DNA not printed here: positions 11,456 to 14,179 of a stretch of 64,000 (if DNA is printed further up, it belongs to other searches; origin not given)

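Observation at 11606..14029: Histidine-kinase core fused to a CoA-persulfide-reductase-like flavoprotein and rhodanese, embedded between hypA and hypB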

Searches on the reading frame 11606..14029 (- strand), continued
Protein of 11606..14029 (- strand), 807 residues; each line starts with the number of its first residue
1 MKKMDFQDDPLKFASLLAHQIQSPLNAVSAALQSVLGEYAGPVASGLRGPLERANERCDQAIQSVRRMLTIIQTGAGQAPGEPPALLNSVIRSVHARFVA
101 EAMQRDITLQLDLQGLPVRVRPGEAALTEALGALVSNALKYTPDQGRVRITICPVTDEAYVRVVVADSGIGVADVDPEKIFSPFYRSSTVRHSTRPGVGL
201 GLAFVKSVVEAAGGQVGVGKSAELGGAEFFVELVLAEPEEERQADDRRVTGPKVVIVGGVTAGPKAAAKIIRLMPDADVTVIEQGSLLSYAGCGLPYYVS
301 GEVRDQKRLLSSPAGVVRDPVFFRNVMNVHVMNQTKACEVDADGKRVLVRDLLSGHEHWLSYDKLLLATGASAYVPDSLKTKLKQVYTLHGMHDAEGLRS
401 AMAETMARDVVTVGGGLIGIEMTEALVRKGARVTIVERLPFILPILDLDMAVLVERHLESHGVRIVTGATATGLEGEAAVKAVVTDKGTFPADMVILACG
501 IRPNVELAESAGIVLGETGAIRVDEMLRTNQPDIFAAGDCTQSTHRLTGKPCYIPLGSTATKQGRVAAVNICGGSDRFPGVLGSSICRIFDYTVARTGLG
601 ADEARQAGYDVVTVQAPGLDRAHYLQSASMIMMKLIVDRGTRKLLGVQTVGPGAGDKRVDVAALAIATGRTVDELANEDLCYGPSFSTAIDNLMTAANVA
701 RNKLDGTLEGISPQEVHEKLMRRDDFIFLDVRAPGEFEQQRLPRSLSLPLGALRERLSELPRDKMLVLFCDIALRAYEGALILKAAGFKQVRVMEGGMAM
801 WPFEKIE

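Call 28: find_encoding_contigs(protein=P0036, flank=8000, max_places=1)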
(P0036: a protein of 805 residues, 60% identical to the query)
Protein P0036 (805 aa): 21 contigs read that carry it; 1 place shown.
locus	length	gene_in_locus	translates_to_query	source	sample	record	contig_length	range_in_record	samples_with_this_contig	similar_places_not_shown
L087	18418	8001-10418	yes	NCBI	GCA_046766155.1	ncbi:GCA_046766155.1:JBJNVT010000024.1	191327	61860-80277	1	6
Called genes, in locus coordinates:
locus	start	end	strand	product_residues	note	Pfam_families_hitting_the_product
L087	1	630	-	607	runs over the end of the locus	PF01257:2Fe-2S_thioredx, PF01512:Complex1_51K, PF10589:NADH_4Fe-4S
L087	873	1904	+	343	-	PF06071:YchF-GTPase_C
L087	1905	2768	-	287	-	PF01937:ARMT1-like_dom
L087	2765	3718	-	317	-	-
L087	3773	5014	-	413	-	PF14237:GYF_2 (weak)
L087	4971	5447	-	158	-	-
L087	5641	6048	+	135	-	-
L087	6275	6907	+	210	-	PF02525:Flavodoxin_2, PF03358:FMN_red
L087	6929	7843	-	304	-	PF01545:Cation_efflux, PF16916:ZT_dimer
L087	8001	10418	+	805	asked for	PF00512:HisKA (weak), PF02518:HATPase_c, PF07992:Pyr_redox_2, PF13738:Pyr_redox_3, PF00070:Pyr_redox, PF01266:DAO (weak), PF02852:Pyr_redox_dim, PF00581:Rhodanese, +1 more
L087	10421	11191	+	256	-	PF01946:Thi4, PF00890:FAD_binding_2 (faint), PF01266:DAO (weak), PF03486:HI0933_like (weak), PF07992:Pyr_redox_2 (weak), PF12831:FAD_oxidored, PF13450:NAD_binding_8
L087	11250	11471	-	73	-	PF01106:NifU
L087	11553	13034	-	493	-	PF00884:Sulfatase, PF01663:Phosphodiest (faint), PF16347:SGSH_C (faint)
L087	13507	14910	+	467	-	PF00890:FAD_binding_2 (weak), PF01134:GIDA (faint), PF01266:DAO (faint), PF03486:HI0933_like (faint), PF12831:FAD_oxidored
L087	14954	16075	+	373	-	PF00246:Peptidase_M14 (weak)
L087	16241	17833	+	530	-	PF00749:tRNA-synt_1c, PF19269:Anticodon_2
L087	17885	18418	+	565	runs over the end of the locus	PF00749:tRNA-synt_1c, PF03950:tRNA-synt_1c_C, PF20974:tRNA-synt_1c_C2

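Call 42: predict_structure(alignment_id=A1)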
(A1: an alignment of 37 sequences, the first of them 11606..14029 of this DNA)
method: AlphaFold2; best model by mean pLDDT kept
length: 807 residues; sequences in the alignment: 37
mean_pLDDT: 83.7   pTM: 0.69
mean pLDDT of the five models: 83.7, 82.5, 81.1, 80.5, 77.2
residues with pLDDT >= 90: 374; 70-90: 303; 50-70: 92; < 50: 38
segments of 3 or more residues with pLDDT < 50: 1-8, 78-80, 241-249, 311-316, 682-686
pLDDT, mean of each block of 10 residues (from residue 1): 43 64 76 76 74 74 68 55 75 81 83 76 82 89 88 74 90 74 73 65 84 86 88 74 46 85 87 85 67 73 68 47 58 86 92 81 95 92 90 82 83 88 89 95 91 92 94 95 97 94 94 96 97 95 95 90 96 95 91 95 95 92 84 96 97 91 94 86 52 89 89 93 95 91 92 94 95 92 94 93 66
secondary structure, 60 per line:
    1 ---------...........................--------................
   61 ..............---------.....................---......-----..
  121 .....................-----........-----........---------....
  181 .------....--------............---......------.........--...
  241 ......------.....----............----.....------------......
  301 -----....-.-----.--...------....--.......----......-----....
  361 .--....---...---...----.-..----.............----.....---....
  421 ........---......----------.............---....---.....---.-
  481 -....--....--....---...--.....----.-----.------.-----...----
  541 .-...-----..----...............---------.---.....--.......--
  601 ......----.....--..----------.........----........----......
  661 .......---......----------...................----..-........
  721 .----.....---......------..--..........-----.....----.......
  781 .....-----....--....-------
elements in order (helices of 4 or more, strands of 3 or more residues): H10-36 H45-74 E84-86 H87-104 E108-113 E119-123 H124-141 E147-154 E160-167 H177-181 H188-191 H200-211 E215-220 E227-235 H238-246 E253-257 H262-273 E278-282 H295-300 H306-309 E329-332 E335-341 E346-351 E357-361 E364-367 E371-373 H392-404 E409-413 H417-428 E432-437 H448-460 E464-467 E471-475 E482-485 E488-491 E494-497 E501-503 H506-510 E534-536 E543-545 H557-571 E585-589 E592-598 H601-606 E611-615 E630-638 E643-650 H655-667 H672-676 H687-705 H713-721 E726-730 H734-739 H750-759 E765-769 H774-785 E791-794 H797-800

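Call 53: search_protein_families(library=pfam, proteins=[L004:6670-8487:-], max_evalue=0.0001)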
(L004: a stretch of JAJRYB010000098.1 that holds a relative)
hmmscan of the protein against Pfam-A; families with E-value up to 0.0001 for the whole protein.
L004:6670-8487:- (605 aa): 3 families
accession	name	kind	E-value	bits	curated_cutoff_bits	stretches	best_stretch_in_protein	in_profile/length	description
PF01512.22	Complex1_51K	-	3.1e-40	137.9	31.2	1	215-385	1-147/150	Nuo51 FMN-binding domain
PF01257.25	2Fe-2S_thioredx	-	1.2e-37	129.4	24.8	1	11-152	3-144/145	Thioredoxin-like [2Fe-2S] ferredoxin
PF10589.14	NADH_4Fe-4S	-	3.5e-28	97.7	23.5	1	488-570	2-84/85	NADH-ubiquinone oxidoreductase-F iron-sulfur binding region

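Call 54: search_protein_families(library=ncbifam, proteins=[L046:12073-12546:-, L046:12550-13977:-, L046:11659-12033:-], max_evalue=0.00001)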
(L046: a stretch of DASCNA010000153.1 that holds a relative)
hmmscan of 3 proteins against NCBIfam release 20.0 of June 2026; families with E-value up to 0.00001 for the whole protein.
L046:12073-12546:- (157 aa): 1 family
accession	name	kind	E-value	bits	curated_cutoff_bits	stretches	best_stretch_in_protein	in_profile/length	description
TIGR00072.1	hydrog_prot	superfamily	1.4e-17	64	47.45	1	5-140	1-142/145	hydrogenase maturation protease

L046:12550-13977:- (475 aa): 9 families
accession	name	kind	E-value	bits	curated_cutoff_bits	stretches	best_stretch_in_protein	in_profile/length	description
NF041785.2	VhuA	equivalog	1.5e-132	442.1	800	1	1-417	1-414/418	F420-non-reducing hydrogenase Vhu subunit A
NF040828.1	sulfhyd_ShyA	equivalog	4e-57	194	700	1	4-451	3-412/415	NAD(P)-dependent hydrogenase/sulfhydrogenase 2 subunit alpha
NF033181.1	NiFeSe_hydrog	equivalog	2.8e-49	168.4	600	2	1-122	1-120/507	nickel-dependent hydrogenase large subunit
TIGR03295.1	frhA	equivalog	1.9e-44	152.3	392.5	1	2-452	3-397/412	coenzyme F420 hydrogenase subunit alpha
NF045518.1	H2_NiFeSe_large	exception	7.9e-44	150.3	780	2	3-175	3-181/485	NiFeSe hydrogenase large subunit HysA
NF040832.1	sulfhyd_HydA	equivalog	5.9e-36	124.5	880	1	4-451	5-423/426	NADPH-dependent hydrogenase/sulfhydrogenase 1 subunit alpha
NF007550.0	PRK10170.1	equivalog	5.1e-22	78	1101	2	2-122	17-136/597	Ni/Fe-hydrogenase large subunit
NF007778.0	PRK10467.1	equivalog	4.4e-20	71.5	969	1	2-116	3-115/567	hydrogenase 2 large subunit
NF041786.2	VhuU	equivalog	6.8e-10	38.6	70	1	426-454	3-31/45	F420-non-reducing hydrogenase selenoprotein subunit VhuU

L046:11659-12033:- (124 aa): 50 families (the best 25 are shown)
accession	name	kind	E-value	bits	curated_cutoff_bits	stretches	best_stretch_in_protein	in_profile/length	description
NF041367.1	CheY_Halo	equivalog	2.3e-14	53.8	200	1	8-118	1-109/114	chemotaxis protein CheY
NF040689.1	MtrAB_MtrA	equivalog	3.1e-14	52.9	300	1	8-123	1-113/219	MtrAB system response regulator MtrA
TIGR02154.1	PhoB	equivalog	2.5e-13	49.9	296.2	1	7-123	4-120/226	phosphate regulon transcriptional regulator PhoB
NF040534.1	resp_reg_YycF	equivalog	1.1e-12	47.8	340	1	8-123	3-115/231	response regulator YycF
NF041733.1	resp_reg_CseB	equivalog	1.9e-12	47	350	1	8-122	3-114/228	two-component system response regulator CseB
NF007935.0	PRK10651.1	equivalog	2.2e-12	46.6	250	1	3-121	4-122/216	two-component system response regulator NarL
NF045505.1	RR_RssB_Pseudo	equivalog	4.8e-12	45.6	700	1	1-116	1-114/394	two-component system response regulator RssB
NF007005.1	PRK09468.1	equivalog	1.6e-11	44.1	331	1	6-123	4-119/237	osmolarity response regulator transcription factor OmpR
NF045944.1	ResRegRpaBCyano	equivalog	2.8e-11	43.2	330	1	9-117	1-106/229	response regulator transcription factor RpaB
NF006900.1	PRK09390.1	equivalog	1.1e-10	41.4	255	1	4-121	3-118/203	response regulator FixJ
NF052313.1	T9SS_RR_PorX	equivalog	1.1e-10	40.9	300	1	8-123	3-116/513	T9SS response regulator signal transducer PorX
NF051850.1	RespRegRprY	equivalog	1.3e-10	41.1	370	1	3-117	2-114/234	response regulator transcription factor RprY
NF008199.0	PRK10955.1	equivalog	1.4e-10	41.5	341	1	8-122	4-114/232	envelope stress response regulator transcription factor CpxR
NF047793.1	ResRegPgtA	equivalog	1.7e-10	40.3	650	1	1-122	1-120/414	two-component system response regulator PgtA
NF053854.1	RespRegPhoBBctds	equivalog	2.2e-10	40.3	270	1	8-117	1-109/225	two-component system response regulator PhoB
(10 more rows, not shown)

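Call 57: list_cluster_members(proteins=[P0006, P0008, P0010, P0012, P0013])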
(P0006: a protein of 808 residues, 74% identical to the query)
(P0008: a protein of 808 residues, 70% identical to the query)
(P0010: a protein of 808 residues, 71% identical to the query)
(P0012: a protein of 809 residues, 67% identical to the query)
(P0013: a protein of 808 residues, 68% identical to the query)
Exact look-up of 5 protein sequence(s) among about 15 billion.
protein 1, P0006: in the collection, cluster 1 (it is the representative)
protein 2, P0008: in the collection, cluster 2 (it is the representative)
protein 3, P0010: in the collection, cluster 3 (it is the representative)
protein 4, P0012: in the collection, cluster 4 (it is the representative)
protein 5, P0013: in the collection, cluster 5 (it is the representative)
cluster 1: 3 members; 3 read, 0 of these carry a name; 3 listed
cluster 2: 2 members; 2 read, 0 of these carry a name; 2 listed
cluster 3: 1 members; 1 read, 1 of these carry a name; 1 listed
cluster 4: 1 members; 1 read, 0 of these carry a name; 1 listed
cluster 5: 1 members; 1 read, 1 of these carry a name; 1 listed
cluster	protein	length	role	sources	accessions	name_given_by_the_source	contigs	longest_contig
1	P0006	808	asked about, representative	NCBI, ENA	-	-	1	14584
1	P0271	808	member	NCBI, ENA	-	-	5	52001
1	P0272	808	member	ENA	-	-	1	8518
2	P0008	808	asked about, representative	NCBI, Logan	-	-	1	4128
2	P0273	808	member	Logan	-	-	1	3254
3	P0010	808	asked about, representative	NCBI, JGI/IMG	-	NADPH-dependent 2,4-dienoyl-CoA reductase/sulfur reductase-like enzyme/rhodanese-related ...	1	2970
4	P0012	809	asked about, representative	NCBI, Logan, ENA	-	-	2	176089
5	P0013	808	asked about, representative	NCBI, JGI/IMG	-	NADPH-dependent 2,4-dienoyl-CoA reductase/sulfur reductase-like enzyme/rhodanese-related ...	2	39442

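Call 58: fold_search(model_id=the predicted structure, library=pdb)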
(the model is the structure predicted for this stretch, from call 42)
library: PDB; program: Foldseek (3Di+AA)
matches with E <= 10: 1660; with E <= 0.001: 924
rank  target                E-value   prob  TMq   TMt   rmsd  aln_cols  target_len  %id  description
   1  6pfz_A                1.1e-59  1.00  0.64  0.95   2.2       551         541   43  Structure of a NAD-Dependent Persulfide Reductase from A. fulgidus (released 2020-07-01)
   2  6pfz_B                2.0e-58  1.00  0.64  0.95   2.1       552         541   44  Structure of a NAD-Dependent Persulfide Reductase from A. fulgidus (released 2020-07-01)
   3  6pfz_C                4.5e-58  1.00  0.64  0.95   2.2       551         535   43  Structure of a NAD-Dependent Persulfide Reductase from A. fulgidus (released 2020-07-01)
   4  6pfz_D                5.3e-58  1.00  0.64  0.95   2.2       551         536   43  Structure of a NAD-Dependent Persulfide Reductase from A. fulgidus (released 2020-07-01)
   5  3ict_A                2.6e-57  1.00  0.63  0.89   3.1       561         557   31  Crystal structure of reduced Bacillus anthracis CoADR-RHD (released 2009-11-17)
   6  8a56_A                4.0e-57  1.00  0.62  0.91   3.0       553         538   34  Coenzyme A-persulfide reductase (CoAPR) from Enterococcus faecalis (released 2022-09-14)
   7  8a56_B                5.0e-57  1.00  0.62  0.91   2.7       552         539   34  Coenzyme A-persulfide reductase (CoAPR) from Enterococcus faecalis (released 2022-09-14)
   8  3icr_B                8.2e-57  1.00  0.63  0.90   2.8       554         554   31  Crystal structure of oxidized Bacillus anthracis CoADR-RHD (released 2009-11-17)
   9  3icr_A                9.1e-57  1.00  0.62  0.89   3.0       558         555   31  Crystal structure of oxidized Bacillus anthracis CoADR-RHD (released 2009-11-17)
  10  3ict_B                1.1e-56  1.00  0.63  0.91   2.8       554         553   31  Crystal structure of reduced Bacillus anthracis CoADR-RHD (released 2009-11-17)
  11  3nta_A                9.1e-56  1.00  0.62  0.88   3.5       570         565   32  Structure of the Shewanella loihica PV-4 NADH-dependent persulfide reductase (released 2010-12-08)
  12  3nt6_A                1.1e-55  1.00  0.63  0.88   3.3       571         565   32  Structure of the Shewanella loihica PV-4 NADH-dependent persulfide reductase C43S/C531S Double Mutant (released 2010-12-08)
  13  3ntd_A                2.1e-55  1.00  0.63  0.88   3.3       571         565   32  Structure of the Shewanella loihica PV-4 NADH-dependent persulfide reductase C531S Mutant (released 2010-12-08)
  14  4ocg_A                2.2e-53  1.00  0.63  0.88   3.3       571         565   32  Structure of the Shewanella loihica PV-4 NADH-dependent persulfide reductase F161A Mutant (released 2014-08-20)
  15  4fx9_B                1.0e-46  1.00  0.52  0.93   2.2       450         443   37  Structure of the Pyrococcus horikoshii CoA persulfide/polysulfide reductase (released 2013-04-10)
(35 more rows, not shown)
